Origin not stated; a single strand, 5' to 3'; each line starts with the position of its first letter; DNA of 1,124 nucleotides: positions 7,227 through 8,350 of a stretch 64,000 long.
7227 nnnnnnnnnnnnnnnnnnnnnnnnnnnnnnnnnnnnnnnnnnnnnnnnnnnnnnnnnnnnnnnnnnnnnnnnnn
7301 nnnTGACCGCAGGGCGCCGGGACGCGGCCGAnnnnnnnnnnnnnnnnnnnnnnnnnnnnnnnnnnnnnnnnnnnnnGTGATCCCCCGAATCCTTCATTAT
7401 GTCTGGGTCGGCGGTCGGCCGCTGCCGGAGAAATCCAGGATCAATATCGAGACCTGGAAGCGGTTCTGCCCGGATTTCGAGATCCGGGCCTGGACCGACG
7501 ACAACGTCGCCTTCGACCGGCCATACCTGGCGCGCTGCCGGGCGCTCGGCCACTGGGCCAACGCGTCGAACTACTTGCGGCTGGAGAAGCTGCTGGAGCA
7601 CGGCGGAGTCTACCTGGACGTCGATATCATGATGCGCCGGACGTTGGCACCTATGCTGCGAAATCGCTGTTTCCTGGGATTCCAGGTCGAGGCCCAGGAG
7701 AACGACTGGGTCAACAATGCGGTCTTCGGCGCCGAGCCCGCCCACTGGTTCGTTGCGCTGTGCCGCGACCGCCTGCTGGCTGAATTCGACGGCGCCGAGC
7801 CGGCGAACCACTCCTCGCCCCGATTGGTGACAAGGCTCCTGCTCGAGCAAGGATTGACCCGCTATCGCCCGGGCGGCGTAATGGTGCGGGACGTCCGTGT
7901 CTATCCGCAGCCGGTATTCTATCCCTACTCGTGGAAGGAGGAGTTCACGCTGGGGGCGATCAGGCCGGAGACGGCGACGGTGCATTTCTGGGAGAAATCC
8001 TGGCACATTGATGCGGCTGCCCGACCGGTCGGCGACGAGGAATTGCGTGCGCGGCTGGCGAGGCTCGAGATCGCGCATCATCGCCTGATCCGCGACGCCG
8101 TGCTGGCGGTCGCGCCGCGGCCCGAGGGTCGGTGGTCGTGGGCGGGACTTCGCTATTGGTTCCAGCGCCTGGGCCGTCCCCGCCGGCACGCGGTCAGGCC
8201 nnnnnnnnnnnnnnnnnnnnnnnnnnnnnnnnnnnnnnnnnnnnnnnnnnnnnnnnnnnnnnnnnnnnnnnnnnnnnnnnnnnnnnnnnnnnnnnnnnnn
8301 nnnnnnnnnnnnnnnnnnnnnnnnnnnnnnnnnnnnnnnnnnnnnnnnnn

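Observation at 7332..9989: DXD sugar-binding-type GT fused through a membrane anchor to a ~550-aa BNR-like beta-propeller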

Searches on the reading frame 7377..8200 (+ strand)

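Call 45: search_protein_families(library=ncbifam, proteins=[window:7377-8200:+], max_evalue=0.01)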
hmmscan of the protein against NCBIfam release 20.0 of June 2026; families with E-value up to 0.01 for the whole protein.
window:7377-8200:+ (274 aa): 0 families
